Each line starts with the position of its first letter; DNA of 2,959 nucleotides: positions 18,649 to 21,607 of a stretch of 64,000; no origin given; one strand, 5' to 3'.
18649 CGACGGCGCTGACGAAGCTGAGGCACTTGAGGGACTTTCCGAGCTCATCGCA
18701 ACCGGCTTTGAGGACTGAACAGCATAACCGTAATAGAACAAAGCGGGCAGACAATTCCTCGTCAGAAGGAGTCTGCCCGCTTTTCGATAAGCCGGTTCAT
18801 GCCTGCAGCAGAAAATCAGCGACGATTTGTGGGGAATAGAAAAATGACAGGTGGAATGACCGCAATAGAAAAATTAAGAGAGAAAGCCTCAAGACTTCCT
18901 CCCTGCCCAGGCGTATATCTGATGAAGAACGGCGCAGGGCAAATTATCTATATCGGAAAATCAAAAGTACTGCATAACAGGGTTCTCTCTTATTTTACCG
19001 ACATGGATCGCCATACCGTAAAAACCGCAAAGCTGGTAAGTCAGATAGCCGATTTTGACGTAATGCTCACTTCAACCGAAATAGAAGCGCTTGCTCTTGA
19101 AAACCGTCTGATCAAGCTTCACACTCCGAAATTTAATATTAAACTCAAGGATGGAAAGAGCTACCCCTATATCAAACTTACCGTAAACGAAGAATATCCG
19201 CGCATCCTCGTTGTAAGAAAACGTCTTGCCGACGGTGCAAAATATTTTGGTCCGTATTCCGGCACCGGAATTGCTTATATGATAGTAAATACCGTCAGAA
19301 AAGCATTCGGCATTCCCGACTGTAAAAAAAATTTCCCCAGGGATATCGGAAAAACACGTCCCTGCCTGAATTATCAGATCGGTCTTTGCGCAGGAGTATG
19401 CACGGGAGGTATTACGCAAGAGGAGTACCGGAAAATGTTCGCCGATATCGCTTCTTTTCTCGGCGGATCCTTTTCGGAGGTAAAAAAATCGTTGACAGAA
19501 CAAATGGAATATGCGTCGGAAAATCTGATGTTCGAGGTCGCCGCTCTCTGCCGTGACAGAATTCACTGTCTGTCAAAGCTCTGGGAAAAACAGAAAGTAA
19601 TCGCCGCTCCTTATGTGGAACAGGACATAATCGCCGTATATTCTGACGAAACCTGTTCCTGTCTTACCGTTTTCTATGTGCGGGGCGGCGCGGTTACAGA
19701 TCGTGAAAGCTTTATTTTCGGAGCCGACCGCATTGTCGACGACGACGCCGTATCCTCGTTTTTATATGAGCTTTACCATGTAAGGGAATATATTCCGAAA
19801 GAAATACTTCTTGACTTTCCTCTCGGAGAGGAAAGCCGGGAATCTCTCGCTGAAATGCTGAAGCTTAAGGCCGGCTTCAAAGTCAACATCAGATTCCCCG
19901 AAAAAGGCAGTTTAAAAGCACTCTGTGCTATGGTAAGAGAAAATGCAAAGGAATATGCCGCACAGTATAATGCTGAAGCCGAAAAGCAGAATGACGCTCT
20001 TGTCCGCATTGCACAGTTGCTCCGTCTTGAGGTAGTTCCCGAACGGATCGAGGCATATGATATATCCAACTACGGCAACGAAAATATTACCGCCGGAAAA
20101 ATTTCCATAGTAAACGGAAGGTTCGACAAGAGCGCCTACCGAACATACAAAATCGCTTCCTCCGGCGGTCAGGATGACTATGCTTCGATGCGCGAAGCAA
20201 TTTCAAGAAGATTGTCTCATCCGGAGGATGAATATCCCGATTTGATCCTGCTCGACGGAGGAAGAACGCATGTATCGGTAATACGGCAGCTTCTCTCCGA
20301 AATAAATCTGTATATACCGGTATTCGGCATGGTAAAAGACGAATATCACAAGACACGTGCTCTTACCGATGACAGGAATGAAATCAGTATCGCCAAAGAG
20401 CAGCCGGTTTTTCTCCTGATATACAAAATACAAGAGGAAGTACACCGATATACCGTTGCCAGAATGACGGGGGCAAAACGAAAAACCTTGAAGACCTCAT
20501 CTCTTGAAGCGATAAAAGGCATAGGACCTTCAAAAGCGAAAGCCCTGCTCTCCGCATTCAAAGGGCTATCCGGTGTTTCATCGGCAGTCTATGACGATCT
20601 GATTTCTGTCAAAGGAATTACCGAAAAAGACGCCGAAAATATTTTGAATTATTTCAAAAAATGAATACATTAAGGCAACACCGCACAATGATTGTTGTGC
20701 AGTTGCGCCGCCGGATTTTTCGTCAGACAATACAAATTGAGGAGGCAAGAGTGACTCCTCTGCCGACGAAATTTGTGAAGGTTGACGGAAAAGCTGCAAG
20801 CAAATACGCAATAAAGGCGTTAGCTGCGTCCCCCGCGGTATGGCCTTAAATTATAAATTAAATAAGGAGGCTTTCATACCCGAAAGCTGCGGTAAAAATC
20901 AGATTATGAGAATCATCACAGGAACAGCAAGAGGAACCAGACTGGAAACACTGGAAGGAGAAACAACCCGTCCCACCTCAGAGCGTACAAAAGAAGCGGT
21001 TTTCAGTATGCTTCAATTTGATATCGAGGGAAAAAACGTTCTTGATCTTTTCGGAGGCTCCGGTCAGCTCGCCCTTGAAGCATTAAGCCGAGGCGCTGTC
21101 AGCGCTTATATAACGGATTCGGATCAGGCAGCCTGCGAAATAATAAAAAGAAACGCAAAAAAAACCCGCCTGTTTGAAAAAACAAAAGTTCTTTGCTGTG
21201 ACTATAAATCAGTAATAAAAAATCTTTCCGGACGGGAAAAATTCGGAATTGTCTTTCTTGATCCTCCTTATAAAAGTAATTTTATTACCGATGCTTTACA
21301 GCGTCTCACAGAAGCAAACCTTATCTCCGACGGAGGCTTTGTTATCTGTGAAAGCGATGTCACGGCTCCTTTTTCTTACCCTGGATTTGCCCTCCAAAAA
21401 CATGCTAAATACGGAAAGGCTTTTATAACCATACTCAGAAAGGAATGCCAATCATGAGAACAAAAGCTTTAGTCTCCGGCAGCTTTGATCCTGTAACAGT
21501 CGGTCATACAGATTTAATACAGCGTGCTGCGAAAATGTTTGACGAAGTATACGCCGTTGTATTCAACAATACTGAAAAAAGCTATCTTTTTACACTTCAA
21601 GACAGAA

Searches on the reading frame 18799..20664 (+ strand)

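Call 10: search_protein_families(library=ncbifam, proteins=[window:18799-20664:+])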
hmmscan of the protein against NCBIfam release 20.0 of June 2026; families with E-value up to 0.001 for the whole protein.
window:18799-20664:+ (621 aa): 16 families
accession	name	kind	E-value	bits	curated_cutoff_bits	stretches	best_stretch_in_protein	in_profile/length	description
TIGR00194.1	uvrC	equivalog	4e-150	501.2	285.45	1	27-597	2-571/574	excinuclease ABC subunit UvrC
NF011263.0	PRK14669.1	equivalog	1e-122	410.8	1108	1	25-620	2-603/624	excinuclease ABC subunit C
NF001824.0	PRK00558.1-5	equivalog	2.1e-113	380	451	1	23-619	4-644/652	excinuclease ABC subunit UvrC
NF011260.0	PRK14666.1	equivalog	7.7e-101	338.9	649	2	29-347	5-322/698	excinuclease ABC subunit C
NF011261.0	PRK14667.1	equivalog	1.3e-93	314.5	818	1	25-620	5-566/567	excinuclease ABC subunit C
NF011262.0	PRK14668.1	equivalog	1.2e-86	291.4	544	1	24-616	4-574/577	excinuclease ABC subunit C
NF011266.0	PRK14672.1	equivalog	4.9e-83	279.6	1504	2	21-337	6-313/691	excinuclease ABC subunit C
NF011264.0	PRK14670.1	equivalog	9.4e-75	252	1021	1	23-587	5-557/602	excinuclease ABC subunit C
NF005906.0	PRK07883.1-4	equivalog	1.2e-66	225.3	495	1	17-311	195-487/563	DEDD exonuclease domain-containing protein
NF005907.0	PRK07883.1-5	equivalog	9e-43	146.5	454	1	27-281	221-474/584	DEDD exonuclease domain-containing protein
NF005905.0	PRK07883.1-3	equivalog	5.8e-36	124.2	508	1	25-279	215-465/581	DEDD exonuclease domain-containing protein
NF005904.0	PRK07883.1-2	equivalog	2.5e-25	88.8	969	1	25-283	221-477/584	DEDD exonuclease domain-containing protein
NF005903.0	PRK07883.1-1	equivalog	3.2e-24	85.3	1038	1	25-284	237-490/642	DEDD exonuclease domain-containing protein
NF007833.0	PRK10545.1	equivalog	1.7e-17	63.6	367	1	24-212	22-204/289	excinuclease Cho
NF010337.0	PRK13766.1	equivalog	5.2e-06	24.9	610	1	558-617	711-773/781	Hef nuclease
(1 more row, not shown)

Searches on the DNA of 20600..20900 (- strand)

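Call 23: search_dna_similar(query=window:20670-20849:-, collection=plasmids, mode=distant, max_evalue=0.01)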
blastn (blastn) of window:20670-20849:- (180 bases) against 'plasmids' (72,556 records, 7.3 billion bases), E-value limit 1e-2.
No match.

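Call 24: search_dna_similar(query=window:20670-20849:-, collection=phages, mode=distant, max_evalue=0.01)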
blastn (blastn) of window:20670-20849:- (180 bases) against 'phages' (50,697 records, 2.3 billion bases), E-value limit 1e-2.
Records with a match: 7; places in all: 7; records where one place covers at least 80% of the query: 1.
Best place of each record, by identity: 80-90% 1; 60-80% 6.
By first word of the organism name: Bacteriophage 7.
By host as written in the record: - 7.
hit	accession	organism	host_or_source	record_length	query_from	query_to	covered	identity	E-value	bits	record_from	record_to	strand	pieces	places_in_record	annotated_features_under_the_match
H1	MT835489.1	Bacteriophage sp.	human fecal samples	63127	26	180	86%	73.2%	1e-14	85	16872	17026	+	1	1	record has no annotation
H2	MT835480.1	Bacteriophage sp.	human fecal samples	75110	49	180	73%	73.9%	8e-12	75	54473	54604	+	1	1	record has no annotation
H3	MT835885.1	Bacteriophage sp.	human fecal samples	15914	47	177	73%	74.4%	2e-12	78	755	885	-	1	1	record has no annotation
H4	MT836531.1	Bacteriophage sp.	human fecal samples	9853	49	178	72%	73.5%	9e-11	72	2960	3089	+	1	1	record has no annotation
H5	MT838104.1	Bacteriophage sp.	human fecal samples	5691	103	179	43%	74.7%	3e-4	51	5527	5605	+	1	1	record has no annotation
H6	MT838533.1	Bacteriophage sp.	human fecal samples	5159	114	177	36%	78.1%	3e-5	54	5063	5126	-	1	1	record has no annotation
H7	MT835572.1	Bacteriophage sp.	human fecal samples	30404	123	180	32%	81.0%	7e-6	56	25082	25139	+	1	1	record has no annotation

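Call 25: get_annotated_region(hit=H1, flank=4000)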
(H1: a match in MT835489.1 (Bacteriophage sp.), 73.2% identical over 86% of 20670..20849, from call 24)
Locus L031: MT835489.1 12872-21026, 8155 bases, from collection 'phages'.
description: UNVERIFIED: Bacteriophage sp. clone scaffold_28 genomic sequence.
organism: Bacteriophage sp. (NCBI taxid 38018)
taxonomy: Viruses
host: -; source: human fecal samples; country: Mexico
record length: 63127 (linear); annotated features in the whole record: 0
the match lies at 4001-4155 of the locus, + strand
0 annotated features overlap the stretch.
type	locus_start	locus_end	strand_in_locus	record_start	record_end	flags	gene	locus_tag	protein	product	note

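Call 26: get_annotated_region(hit=H2, flank=4000)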
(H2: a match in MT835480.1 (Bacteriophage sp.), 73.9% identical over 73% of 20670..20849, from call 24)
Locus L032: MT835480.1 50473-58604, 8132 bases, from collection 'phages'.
description: UNVERIFIED: Bacteriophage sp. clone scaffold_14 genomic sequence.
organism: Bacteriophage sp. (NCBI taxid 38018)
taxonomy: Viruses
host: -; source: human fecal samples; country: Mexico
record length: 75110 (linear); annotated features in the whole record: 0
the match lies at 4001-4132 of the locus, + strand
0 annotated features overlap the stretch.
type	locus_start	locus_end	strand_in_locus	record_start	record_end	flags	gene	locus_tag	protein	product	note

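Call 27: get_annotated_region(hit=H3, flank=4000)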
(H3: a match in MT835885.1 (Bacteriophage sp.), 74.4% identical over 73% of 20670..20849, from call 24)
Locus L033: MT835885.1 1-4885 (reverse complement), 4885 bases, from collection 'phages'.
description: UNVERIFIED: Bacteriophage sp. clone scaffold_893 genomic sequence.
organism: Bacteriophage sp. (NCBI taxid 38018)
taxonomy: Viruses
host: -; source: human fecal samples; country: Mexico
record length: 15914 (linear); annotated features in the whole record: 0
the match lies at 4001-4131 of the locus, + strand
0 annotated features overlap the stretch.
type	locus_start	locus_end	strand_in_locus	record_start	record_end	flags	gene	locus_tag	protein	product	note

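Call 28: get_annotated_region(hit=H4, flank=4000)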
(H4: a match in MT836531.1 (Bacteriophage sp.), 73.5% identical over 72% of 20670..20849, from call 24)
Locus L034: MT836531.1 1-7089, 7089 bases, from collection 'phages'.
description: UNVERIFIED: Bacteriophage sp. clone scaffold_2431 genomic sequence.
organism: Bacteriophage sp. (NCBI taxid 38018)
taxonomy: Viruses
host: -; source: human fecal samples; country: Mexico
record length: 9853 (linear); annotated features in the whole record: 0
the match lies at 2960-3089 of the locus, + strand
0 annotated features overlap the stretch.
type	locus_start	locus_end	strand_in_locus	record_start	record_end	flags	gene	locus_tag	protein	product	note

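Call 108: search_rna_families(source=window, start=20600, end=20900, threshold=evalue, max_evalue=1)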
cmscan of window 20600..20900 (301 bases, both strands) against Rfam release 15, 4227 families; matches with E-value up to 1: 1.
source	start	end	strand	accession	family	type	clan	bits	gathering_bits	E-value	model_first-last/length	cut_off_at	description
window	20709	20732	-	RF02054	STnc420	Gene; sRNA;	-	18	70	0.57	1-58/58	no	Salmonella enterica sRNA STnc420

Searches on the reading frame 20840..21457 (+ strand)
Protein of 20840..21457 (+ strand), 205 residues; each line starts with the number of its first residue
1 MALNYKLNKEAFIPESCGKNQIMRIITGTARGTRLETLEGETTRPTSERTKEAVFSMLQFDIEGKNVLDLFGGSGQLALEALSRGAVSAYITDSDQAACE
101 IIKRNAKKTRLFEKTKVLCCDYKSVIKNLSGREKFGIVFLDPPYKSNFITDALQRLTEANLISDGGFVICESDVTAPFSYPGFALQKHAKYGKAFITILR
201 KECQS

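Call 10: search_protein_families(library=ncbifam, proteins=[window:20840-21457:+])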
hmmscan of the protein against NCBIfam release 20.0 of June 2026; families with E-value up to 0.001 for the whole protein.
window:20840-21457:+ (205 aa): 19 families
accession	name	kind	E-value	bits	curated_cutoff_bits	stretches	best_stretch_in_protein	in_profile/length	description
TIGR00095.1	TIGR00095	equivalog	6.9e-39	133.5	117.5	1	23-199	12-191/194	16S rRNA (guanine(966)-N(2))-methyltransferase RsmD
NF008157.0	PRK10909.1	equivalog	3.9e-24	85.6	302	1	18-175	9-162/199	16S rRNA (guanine(966)-N(2))-methyltransferase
NF046099.1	RSP_2647_MTase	equivalog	1.8e-08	33.7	600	1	63-144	217-299/391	RSP_2647 family RNA methyltransferase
TIGR03534.1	RF_mod_PrmC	equivalog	8.1e-08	32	199.1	1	54-146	77-168/253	peptide chain release factor N(5)-glutamine methyltransferase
TIGR00406.1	prmA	equivalog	1.2e-05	25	183.15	1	59-118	155-214/288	50S ribosomal protein L11 methyltransferase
NF001790.0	PRK00517.3-3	equivalog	1.6e-05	24.4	269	1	48-111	107-170/262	50S ribosomal protein L11 methyltransferase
NF011529.0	PRK14968.1-3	equivalog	3.6e-05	23.3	162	1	62-146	33-110/198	putative methyltransferase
NF001785.0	PRK00517.2-2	equivalog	6.2e-05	22.3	188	1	54-138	136-215/282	50S ribosomal protein L11 methyltransferase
NF011528.0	PRK14968.1-2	equivalog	7.6e-05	22.3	171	1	38-144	16-117/205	putative methyltransferase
TIGR02469.1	CbiT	equivalog_domain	9.6e-05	22.6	78.3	1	54-140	11-94/124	precorrin-6Y C5,15-methyltransferase (decarboxylating) subunit CbiT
TIGR00536.1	hemK_fam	subfamily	0.00016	20.9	115.5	1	56-144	108-192/286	HemK family protein methyltransferase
TIGR00571.1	dam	subfamily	0.00021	21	114.85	1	108-146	150-185/267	Dam family site-specific DNA-(adenine-N6)-methyltransferase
NF053718.1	23SC1962Mtase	equivalog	0.00031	19.6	575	1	62-144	209-290/383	23S rRNA (cytosine(1962)-C(5))-methyltransferase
NF043040.1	corrin_prot_MT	hypoth_equivalog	0.00032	20.2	180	1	46-130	26-107/216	corrinoid protein-associated methyltransferase CpaM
NF002421.0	PRK01544.1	equivalog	0.00037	19.3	567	1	51-146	127-218/524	bifunctional peptide chain release factor N(5)-glutamine methyltransferase PrmC/tRNA (guanosine(46)-N7)-methyltransferase TrmB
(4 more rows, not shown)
